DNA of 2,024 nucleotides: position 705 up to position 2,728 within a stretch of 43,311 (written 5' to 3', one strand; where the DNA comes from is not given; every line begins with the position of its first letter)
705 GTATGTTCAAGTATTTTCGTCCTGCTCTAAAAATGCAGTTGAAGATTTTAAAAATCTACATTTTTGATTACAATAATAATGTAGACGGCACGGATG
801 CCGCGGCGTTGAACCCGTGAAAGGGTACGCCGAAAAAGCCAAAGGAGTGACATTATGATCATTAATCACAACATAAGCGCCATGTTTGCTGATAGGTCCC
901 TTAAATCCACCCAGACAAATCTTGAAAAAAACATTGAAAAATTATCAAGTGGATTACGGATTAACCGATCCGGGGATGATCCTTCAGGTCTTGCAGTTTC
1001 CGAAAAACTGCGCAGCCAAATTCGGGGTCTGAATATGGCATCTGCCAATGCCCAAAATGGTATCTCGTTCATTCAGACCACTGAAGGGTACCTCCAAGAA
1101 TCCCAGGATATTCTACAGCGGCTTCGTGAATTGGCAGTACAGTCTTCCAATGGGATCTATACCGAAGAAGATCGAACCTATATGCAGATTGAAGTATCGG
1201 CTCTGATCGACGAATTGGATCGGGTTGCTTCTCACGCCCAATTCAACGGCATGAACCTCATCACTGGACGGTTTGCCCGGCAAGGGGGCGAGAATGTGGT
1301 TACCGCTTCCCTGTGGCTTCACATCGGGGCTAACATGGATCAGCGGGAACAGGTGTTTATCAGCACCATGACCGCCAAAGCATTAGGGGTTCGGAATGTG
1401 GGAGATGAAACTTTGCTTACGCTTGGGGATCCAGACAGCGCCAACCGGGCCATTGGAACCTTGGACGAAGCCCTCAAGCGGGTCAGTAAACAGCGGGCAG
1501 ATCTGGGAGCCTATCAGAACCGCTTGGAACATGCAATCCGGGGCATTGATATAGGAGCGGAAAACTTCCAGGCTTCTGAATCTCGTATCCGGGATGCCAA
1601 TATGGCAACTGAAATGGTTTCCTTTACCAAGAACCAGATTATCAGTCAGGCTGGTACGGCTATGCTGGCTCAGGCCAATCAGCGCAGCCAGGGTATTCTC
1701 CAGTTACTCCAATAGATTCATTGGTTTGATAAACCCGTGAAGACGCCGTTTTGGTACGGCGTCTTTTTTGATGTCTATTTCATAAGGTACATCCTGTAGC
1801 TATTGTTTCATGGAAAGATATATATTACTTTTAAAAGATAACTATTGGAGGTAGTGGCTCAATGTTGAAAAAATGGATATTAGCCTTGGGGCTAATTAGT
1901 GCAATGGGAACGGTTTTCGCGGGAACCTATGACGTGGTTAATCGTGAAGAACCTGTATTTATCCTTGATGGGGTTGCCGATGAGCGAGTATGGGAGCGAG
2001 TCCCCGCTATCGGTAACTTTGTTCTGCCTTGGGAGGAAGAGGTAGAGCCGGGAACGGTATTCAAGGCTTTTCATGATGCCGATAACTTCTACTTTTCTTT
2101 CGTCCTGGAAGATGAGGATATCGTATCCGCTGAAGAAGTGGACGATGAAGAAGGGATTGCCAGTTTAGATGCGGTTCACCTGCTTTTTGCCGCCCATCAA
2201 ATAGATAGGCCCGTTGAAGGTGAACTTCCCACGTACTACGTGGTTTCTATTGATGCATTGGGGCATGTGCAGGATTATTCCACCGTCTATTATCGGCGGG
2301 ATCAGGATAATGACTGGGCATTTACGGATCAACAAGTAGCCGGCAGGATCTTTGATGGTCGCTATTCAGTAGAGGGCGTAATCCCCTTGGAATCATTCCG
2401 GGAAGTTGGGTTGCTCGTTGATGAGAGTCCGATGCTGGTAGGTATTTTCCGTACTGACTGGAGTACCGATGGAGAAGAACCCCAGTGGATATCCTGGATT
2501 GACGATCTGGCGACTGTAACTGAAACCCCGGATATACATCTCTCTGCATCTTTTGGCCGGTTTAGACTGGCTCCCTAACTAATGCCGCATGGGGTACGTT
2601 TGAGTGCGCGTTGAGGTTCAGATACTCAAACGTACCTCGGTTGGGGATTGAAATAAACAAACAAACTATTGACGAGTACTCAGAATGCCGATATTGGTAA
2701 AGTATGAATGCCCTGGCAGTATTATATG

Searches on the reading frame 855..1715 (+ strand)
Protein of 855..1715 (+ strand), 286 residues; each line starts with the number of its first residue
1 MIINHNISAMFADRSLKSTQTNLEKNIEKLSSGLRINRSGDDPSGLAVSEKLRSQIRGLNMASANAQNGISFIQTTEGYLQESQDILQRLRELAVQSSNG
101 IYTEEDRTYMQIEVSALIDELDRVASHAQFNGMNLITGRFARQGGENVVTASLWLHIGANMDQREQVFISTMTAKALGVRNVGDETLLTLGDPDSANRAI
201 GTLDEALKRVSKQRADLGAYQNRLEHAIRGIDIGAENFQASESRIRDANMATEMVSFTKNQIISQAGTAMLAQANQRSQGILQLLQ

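Call 3: search_protein_families(library=pfam, proteins=[window:855-1715:+], max_evalue=0.01)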
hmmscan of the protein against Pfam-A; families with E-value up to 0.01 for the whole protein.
window:855-1715:+ (286 aa): 2 families
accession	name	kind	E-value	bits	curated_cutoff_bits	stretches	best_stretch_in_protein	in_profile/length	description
PF00669.25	Flagellin_N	-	6.8e-43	146.5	26.6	1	3-139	1-137/139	Bacterial flagellin N-terminal helical region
PF00700.27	Flagellin_C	-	2.3e-25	89.2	23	1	201-285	2-86/86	Bacterial flagellin C-terminal helical region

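Call 4: search_protein_families(library=ncbifam, proteins=[window:855-1715:+], max_evalue=0.01)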
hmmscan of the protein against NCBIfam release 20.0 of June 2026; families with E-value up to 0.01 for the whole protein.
window:855-1715:+ (286 aa): 29 families (the best 25 are shown)
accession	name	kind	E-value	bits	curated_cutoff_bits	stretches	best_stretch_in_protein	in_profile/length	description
NF009446.0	PRK12804.1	subfamily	2.5e-85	286.6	352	1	1-285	1-300/301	flagellin Hag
NF006466.0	PRK08869.1-1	subfamily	5.7e-70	236.7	426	2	3-143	5-145/377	flagellin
NF009448.0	PRK12806.1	equivalog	1e-69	235.6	531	2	2-180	4-172/475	flagellin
NF009444.0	PRK12802.1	equivalog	2.8e-67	227.2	332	1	3-286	5-282/282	flagellin domain-containing protein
NF006468.0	PRK08869.1-3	subfamily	5e-66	223.3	436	2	3-143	5-145/378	polar flagellin E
NF006469.0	PRK08869.1-4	equivalog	1.6e-64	218.6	627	2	1-143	3-145/377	flagellin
NF009445.0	PRK12803.1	equivalog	7.1e-64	216.1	450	2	1-151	1-148/335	flagellin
NF006467.0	PRK08869.1-2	subfamily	2.3e-63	214.7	443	2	2-143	4-145/400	flagellin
NF005294.0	PRK06819.1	subfamily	2.8e-62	211.4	387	2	2-182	4-173/376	FliC/FljB family flagellin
NF005953.0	PRK08026.1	subfamily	3.2e-57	195.3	619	2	2-137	4-139/548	FliC/FljB family flagellin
NF009449.0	PRK12807.1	subfamily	3.6e-56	190.8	347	1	1-286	1-287/287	flagellin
NF006470.0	PRK08869.1-5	equivalog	7.8e-51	173.5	423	2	3-141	4-142/388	flagellin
NF038071.1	lat_flg_LafA_2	exception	2e-50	171.8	365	1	3-285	5-283/284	lateral flagellin LafA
NF009450.0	PRK12808.1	equivalog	1.3e-47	163.4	476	2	1-138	1-138/476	flagellin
NF009234.0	PRK12584.1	equivalog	7.6e-45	154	752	2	3-143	5-145/510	flagellin A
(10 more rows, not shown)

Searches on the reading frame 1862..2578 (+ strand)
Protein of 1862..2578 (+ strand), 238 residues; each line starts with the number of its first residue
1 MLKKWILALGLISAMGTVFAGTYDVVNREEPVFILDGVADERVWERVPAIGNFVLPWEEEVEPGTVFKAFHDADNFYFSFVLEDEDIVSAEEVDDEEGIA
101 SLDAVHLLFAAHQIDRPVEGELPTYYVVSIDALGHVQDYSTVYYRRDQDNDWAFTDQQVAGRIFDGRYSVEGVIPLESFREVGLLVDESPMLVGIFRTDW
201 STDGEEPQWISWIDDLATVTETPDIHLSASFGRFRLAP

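Call 3: search_protein_families(library=pfam, proteins=[window:1862-2578:+], max_evalue=0.01)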
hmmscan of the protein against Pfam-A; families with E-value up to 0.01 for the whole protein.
window:1862-2578:+ (238 aa): 1 family
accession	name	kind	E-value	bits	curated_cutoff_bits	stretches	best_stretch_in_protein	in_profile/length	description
PF06452.16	CBM9_1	-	0.0053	17.1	23.4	0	35-214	1-165/185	Carbohydrate family 9 binding domain-like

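Call 4: search_protein_families(library=ncbifam, proteins=[window:1862-2578:+], max_evalue=0.01)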
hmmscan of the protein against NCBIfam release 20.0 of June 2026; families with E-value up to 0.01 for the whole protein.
window:1862-2578:+ (238 aa): 0 families

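Call 89: search_protein_families(library=ncbifam, proteins=[window:1862-2578:+], max_evalue=0.001)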
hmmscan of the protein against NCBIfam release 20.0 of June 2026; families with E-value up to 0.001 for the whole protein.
window:1862-2578:+ (238 aa): 0 families
